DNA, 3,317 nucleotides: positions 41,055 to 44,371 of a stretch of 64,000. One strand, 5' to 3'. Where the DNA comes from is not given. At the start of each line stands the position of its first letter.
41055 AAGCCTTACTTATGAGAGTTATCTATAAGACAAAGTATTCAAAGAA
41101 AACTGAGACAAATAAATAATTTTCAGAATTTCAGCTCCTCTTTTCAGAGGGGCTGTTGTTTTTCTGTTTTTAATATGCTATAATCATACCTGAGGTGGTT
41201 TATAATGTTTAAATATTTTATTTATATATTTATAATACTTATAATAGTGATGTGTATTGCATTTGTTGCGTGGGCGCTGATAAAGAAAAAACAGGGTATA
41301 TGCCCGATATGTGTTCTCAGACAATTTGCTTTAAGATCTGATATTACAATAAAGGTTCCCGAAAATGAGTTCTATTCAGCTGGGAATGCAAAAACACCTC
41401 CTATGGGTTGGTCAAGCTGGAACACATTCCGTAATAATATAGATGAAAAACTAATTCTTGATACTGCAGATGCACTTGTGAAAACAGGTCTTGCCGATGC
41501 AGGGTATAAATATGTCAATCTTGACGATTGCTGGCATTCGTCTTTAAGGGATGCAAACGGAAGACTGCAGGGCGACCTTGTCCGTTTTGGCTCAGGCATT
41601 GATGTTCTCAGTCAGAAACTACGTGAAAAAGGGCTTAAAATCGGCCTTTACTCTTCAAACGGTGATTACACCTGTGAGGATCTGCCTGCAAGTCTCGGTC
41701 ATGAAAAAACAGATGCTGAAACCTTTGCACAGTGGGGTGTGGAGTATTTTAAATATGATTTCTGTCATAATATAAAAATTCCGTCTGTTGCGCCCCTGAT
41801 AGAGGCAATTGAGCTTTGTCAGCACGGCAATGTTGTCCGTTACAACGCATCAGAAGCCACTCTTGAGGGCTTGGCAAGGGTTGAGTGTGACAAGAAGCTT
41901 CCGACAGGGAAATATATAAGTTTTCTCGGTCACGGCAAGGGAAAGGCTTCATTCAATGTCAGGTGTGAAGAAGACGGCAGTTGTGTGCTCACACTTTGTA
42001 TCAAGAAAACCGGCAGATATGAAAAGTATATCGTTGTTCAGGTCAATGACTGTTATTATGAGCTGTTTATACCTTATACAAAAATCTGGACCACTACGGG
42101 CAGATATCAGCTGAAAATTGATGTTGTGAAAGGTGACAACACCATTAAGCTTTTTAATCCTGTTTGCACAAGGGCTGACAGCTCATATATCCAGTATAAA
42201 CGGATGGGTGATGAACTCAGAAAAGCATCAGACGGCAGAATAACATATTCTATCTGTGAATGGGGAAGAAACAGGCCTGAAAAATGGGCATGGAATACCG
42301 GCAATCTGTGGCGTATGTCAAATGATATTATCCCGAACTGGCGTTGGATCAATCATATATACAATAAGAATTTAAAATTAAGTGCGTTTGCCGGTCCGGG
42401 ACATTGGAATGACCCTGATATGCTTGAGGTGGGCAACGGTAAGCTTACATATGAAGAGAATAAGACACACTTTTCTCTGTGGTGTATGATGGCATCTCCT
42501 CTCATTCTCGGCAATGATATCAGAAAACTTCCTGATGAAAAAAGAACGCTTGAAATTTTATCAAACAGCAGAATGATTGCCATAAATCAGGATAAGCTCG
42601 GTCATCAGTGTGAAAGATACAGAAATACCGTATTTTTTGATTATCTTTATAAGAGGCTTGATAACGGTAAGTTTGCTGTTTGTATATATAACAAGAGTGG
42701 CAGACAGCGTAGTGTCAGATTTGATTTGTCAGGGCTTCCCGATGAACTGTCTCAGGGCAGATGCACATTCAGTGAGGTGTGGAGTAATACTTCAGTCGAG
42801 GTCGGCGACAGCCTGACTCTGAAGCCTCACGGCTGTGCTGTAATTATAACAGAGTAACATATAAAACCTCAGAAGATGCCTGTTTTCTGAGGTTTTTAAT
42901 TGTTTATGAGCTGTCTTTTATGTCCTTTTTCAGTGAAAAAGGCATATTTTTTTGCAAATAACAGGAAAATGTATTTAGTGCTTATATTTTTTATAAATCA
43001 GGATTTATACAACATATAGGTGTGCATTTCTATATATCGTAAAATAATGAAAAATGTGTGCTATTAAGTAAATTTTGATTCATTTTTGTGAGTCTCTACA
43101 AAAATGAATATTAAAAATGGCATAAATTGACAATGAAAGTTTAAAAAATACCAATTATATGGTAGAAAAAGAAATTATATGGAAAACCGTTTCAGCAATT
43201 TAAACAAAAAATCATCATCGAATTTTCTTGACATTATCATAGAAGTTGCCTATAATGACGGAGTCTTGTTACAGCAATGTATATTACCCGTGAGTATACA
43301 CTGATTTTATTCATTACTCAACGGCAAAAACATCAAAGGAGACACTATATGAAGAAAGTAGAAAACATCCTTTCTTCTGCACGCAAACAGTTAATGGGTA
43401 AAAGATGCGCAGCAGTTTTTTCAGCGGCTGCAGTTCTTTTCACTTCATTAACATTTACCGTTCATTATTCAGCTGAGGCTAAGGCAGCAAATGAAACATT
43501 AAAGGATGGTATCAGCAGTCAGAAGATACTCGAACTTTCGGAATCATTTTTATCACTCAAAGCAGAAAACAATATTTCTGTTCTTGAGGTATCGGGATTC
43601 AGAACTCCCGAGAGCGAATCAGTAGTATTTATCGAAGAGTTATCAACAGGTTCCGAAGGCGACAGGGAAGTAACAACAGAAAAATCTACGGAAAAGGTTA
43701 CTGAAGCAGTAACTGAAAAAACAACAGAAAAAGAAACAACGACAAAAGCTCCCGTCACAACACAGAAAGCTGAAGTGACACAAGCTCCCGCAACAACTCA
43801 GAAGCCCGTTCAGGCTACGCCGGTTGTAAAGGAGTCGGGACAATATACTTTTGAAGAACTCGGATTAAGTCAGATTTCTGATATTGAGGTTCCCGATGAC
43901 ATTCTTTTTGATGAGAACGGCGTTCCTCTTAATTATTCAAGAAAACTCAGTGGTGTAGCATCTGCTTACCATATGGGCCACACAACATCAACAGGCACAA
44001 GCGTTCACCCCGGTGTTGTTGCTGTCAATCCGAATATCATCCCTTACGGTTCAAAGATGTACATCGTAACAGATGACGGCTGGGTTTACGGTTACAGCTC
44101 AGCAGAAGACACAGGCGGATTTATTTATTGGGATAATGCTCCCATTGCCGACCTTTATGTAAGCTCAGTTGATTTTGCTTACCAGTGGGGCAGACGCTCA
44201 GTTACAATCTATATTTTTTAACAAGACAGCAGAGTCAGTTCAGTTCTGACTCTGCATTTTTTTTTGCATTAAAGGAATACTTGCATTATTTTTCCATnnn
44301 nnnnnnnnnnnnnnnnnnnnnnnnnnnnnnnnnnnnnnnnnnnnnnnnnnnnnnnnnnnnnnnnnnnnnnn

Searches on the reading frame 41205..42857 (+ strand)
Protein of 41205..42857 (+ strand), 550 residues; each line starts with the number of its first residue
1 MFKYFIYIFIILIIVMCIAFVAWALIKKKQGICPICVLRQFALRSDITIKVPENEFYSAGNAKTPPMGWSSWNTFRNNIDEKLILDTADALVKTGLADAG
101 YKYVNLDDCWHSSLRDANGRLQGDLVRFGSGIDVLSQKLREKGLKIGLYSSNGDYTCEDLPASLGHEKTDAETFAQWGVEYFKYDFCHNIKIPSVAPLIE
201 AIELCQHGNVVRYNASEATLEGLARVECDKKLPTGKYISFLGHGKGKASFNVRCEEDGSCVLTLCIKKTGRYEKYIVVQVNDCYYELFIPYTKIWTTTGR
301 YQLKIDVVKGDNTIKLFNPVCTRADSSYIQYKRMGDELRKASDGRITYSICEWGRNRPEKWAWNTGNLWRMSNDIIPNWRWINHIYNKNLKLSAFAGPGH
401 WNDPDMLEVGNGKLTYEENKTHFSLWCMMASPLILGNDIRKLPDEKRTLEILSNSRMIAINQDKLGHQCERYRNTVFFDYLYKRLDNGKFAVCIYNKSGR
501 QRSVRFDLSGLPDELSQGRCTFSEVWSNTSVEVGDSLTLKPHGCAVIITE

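Call 48: search_protein_families(library=pfam, proteins=[window:41205-42857:+], max_evalue=0.000001)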
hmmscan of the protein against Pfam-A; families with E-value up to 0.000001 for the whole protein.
window:41205-42857:+ (550 aa): 2 families
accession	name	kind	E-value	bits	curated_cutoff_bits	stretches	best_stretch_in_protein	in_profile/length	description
PF16499.11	Melibiase_2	-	2.9e-62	211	23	2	64-189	1-136/284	Alpha galactosidase A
PF17801.7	Melibiase_C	-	9.2e-09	35.7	22.9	1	479-547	5-69/71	Alpha galactosidase C-terminal beta sandwich domain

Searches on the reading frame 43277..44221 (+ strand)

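Call 48: search_protein_families(library=pfam, proteins=[window:43277-44221:+], max_evalue=0.000001)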
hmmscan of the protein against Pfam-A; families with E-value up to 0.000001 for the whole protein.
window:43277-44221:+ (314 aa): 1 family
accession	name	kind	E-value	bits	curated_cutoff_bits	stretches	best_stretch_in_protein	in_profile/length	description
PF06725.17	3D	-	7.7e-11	42.5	23.8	1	247-313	2-70/72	3D domain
